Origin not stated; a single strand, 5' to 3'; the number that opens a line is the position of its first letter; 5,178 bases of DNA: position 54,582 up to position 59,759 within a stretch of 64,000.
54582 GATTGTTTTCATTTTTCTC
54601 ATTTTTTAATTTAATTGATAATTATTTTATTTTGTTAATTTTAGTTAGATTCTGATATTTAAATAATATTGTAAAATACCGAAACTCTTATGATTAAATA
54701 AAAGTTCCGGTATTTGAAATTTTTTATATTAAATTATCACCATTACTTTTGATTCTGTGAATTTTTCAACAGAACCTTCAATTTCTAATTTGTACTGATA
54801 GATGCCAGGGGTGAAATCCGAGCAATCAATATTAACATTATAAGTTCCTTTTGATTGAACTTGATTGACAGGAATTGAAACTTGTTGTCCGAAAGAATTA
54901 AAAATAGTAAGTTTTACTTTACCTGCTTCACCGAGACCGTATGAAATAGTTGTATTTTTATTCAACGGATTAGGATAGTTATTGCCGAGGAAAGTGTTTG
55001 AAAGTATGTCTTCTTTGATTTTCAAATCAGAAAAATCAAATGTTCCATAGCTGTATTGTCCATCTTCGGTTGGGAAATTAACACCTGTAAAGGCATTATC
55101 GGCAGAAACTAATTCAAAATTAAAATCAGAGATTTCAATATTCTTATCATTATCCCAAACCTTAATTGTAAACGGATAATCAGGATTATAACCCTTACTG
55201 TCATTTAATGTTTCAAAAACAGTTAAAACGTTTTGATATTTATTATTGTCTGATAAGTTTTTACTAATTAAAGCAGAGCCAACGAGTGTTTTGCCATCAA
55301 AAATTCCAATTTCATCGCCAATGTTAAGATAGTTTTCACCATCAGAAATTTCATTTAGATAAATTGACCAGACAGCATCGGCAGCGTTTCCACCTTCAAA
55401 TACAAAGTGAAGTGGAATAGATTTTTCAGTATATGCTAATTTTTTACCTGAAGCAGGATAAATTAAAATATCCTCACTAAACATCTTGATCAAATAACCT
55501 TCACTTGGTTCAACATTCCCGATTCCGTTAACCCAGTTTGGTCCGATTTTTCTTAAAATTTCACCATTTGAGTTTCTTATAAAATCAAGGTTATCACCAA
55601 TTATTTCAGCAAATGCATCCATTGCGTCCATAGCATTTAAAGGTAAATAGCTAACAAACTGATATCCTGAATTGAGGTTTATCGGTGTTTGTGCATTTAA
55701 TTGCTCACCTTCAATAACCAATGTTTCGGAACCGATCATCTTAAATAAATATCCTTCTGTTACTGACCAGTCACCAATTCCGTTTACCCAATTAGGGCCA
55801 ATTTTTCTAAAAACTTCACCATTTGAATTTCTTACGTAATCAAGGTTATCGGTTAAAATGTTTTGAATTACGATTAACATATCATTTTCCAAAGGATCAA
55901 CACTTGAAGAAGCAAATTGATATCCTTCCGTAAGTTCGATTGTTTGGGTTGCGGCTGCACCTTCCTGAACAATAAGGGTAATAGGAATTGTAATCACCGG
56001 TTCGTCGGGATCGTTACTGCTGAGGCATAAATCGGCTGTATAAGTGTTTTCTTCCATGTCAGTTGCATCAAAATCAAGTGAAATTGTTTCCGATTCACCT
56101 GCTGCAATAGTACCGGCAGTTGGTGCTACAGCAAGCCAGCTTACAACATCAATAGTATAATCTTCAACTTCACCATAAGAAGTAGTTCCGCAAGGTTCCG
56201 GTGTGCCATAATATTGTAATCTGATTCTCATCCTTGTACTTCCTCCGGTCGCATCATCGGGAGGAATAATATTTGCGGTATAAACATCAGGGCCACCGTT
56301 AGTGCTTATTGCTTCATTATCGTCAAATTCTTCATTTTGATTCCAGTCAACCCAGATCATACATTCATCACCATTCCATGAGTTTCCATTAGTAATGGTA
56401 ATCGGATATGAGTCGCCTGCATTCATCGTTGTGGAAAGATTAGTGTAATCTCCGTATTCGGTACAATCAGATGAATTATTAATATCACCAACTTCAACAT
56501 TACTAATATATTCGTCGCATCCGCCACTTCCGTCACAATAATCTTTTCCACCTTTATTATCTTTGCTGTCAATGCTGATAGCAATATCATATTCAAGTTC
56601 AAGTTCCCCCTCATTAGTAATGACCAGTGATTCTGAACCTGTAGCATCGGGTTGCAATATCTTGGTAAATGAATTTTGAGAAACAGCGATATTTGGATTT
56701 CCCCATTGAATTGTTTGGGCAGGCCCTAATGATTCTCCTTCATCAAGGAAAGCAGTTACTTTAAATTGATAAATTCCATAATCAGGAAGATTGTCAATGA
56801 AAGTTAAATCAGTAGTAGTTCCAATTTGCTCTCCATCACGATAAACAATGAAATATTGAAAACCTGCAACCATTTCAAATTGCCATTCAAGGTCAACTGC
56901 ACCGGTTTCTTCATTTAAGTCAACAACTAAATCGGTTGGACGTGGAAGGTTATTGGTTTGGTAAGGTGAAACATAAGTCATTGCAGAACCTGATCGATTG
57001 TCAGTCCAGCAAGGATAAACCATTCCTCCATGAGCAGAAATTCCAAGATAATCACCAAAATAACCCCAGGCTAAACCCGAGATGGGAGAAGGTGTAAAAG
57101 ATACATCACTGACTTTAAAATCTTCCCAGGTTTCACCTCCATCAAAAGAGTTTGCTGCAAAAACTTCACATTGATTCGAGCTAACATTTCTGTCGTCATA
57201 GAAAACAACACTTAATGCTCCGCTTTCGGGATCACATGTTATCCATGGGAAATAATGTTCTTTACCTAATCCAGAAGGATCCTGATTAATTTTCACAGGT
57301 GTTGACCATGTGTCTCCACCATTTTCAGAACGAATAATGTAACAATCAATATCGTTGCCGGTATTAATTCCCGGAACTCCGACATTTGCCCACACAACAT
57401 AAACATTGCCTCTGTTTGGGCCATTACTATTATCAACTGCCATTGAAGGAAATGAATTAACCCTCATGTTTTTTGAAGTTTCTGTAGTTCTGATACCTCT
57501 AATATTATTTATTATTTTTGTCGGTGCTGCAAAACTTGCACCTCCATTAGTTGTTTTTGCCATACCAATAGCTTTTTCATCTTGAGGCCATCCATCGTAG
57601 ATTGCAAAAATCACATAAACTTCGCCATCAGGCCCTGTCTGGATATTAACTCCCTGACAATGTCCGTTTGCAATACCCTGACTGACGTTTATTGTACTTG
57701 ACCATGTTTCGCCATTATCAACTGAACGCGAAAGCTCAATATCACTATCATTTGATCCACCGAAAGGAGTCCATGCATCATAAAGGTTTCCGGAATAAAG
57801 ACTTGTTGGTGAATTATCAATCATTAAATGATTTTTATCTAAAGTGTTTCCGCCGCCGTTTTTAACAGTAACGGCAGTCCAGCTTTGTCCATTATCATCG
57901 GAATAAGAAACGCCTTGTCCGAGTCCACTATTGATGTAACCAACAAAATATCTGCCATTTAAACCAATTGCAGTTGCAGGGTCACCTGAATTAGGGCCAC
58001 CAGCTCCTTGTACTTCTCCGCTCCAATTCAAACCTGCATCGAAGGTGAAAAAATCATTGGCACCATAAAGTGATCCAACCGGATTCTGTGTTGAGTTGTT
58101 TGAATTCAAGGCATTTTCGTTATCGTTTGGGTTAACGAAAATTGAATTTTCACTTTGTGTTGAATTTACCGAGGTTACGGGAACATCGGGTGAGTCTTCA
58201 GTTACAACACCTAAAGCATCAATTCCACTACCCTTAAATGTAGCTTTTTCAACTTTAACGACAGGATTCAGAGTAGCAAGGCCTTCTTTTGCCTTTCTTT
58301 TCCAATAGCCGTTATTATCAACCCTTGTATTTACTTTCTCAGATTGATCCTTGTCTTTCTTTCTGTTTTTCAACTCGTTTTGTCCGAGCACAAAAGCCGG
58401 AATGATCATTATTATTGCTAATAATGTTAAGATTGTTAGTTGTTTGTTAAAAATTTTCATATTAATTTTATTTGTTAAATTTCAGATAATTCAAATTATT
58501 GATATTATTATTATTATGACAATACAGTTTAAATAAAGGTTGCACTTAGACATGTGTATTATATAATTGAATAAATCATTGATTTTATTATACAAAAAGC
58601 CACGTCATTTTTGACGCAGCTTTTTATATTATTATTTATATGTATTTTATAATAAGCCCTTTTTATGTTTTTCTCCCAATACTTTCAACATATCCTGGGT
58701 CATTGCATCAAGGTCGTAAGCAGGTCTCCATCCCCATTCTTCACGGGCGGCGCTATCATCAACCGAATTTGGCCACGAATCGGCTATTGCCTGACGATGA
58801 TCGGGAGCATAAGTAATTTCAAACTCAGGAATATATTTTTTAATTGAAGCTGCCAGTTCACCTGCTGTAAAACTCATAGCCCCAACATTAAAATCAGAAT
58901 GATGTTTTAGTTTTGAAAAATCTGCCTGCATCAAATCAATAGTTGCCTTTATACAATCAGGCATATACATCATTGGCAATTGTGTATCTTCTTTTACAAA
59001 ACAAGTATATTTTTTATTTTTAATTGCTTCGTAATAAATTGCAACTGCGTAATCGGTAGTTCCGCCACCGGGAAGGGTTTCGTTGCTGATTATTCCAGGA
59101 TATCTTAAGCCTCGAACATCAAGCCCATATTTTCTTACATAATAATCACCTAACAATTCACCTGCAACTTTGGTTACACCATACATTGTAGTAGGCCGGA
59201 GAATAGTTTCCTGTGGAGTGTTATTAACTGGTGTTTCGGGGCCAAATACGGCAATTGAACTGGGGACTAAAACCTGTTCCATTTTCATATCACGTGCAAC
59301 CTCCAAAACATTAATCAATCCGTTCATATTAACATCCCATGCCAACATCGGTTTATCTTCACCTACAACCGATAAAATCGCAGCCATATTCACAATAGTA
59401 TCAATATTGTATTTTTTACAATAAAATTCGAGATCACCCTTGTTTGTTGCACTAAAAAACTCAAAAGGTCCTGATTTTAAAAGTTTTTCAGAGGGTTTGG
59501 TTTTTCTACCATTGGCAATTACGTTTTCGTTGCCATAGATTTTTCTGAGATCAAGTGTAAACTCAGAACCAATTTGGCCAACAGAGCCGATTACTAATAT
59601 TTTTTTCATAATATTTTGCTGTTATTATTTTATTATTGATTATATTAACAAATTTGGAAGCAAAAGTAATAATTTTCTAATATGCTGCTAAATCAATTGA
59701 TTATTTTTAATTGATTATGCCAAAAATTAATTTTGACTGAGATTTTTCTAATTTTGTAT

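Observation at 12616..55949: Seven secreted proteins with unrelated heads share one conserved, unrecognised C-terminal cassette placed just before the T9SS sorting domain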

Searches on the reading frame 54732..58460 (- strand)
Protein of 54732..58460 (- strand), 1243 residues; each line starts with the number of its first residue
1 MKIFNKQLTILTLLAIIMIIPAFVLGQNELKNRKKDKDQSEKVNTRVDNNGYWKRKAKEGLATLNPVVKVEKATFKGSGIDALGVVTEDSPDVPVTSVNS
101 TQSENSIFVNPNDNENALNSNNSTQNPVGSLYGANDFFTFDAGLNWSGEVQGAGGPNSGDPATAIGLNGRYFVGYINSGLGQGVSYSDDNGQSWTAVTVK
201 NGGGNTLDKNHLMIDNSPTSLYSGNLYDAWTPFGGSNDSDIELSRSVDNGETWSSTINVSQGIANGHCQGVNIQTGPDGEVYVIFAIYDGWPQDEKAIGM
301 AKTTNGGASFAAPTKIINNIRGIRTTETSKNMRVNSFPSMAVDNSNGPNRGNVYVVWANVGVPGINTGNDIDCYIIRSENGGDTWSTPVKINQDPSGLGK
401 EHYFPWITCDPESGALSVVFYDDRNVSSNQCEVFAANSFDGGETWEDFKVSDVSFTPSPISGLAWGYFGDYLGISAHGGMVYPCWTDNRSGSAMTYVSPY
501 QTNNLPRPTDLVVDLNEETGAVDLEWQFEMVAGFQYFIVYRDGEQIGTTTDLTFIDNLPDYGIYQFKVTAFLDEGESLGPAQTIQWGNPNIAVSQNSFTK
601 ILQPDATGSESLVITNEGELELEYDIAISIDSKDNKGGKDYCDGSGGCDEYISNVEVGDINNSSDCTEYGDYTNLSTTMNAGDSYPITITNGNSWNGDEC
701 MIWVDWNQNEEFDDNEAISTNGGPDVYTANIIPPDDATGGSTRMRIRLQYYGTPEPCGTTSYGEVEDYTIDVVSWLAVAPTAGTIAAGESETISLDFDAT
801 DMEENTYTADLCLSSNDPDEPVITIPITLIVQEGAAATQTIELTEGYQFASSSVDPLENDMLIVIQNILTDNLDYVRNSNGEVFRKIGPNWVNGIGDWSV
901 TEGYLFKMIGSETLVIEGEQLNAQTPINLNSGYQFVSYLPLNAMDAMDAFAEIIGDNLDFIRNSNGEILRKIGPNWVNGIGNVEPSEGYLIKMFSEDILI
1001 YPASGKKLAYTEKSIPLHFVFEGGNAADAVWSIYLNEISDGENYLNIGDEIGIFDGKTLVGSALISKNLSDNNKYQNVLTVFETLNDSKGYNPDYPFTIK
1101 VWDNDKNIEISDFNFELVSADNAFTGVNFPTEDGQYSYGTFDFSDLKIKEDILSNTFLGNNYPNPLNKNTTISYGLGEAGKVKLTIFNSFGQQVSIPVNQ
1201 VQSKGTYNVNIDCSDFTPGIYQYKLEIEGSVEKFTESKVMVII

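Call 4: search_protein_families(library=pfam, proteins=[window:54732-58460:-], max_evalue=0.01)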
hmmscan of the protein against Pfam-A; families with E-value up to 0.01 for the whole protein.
window:54732-58460:- (1243 aa): 5 families
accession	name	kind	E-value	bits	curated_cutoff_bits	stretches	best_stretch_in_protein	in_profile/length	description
PF20009.4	GEVED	-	7.2e-19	68.8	24.4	1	702-770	4-77/78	GEVED domain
PF18962.6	Por_Secre_tail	-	9.2e-10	39.1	27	1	1162-1230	2-67/75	Secretion system C-terminal sorting domain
PF13088.12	BNR_2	-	1.1e-07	31.9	31.4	1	370-449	15-98/277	BNR repeat-like domain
PF02012.26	BNR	-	5.6e-05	23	27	0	186-195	2-11/12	BNR/Asp-box repeat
PF22544.2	HYDIN_VesB_CFA65-like_Ig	-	0.002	18.7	25.5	0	776-825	49-97/100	HYDIN/CFA65/VesB-like, Ig-like domain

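Call 5: search_protein_families(library=ncbifam, proteins=[window:54732-58460:-], max_evalue=0.01)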
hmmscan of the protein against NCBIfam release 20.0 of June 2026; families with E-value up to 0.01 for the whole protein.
window:54732-58460:- (1243 aa): 2 families
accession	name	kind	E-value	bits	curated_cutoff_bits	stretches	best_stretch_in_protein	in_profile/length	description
TIGR04183.1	Por_Secre_tail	domain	3.7e-07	30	23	1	1162-1232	2-65/72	T9SS type A sorting domain-containing protein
NF052323.1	T9SSA_dep_M6i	equivalog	5.1e-07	28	600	1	1160-1241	959-1038/1043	T9SS-dependent M6-like inactivated metalloprotease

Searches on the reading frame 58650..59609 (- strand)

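Call 45: search_protein_families(library=pfam, proteins=[window:58650-59609:-], max_evalue=0.001)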
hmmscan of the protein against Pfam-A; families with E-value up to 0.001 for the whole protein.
window:58650-59609:- (320 aa): 6 families
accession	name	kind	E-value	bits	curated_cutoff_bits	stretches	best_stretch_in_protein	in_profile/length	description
PF01370.27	Epimerase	-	3.5e-27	95.8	20.9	1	4-243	1-240/240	NAD dependent epimerase/dehydratase family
PF16363.11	GDP_Man_Dehyd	-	5.9e-19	69.1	27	1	5-307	1-332/332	GDP-mannose 4,6 dehydratase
PF04321.23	RmlD_sub_bind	-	3.5e-09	36.6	27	1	3-152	2-134/287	RmlD substrate binding domain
PF07993.18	NAD_binding_4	-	3.5e-08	33.4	20.1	1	68-213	88-248/258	Male sterility protein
PF01073.25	3Beta_HSD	-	1.5e-05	24.6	22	1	6-147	2-150/280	3-beta hydroxysteroid dehydrogenase/isomerase family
PF02719.21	Polysacc_synt_2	-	0.00015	21.5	20.2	0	4-118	1-128/293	Polysaccharide biosynthesis protein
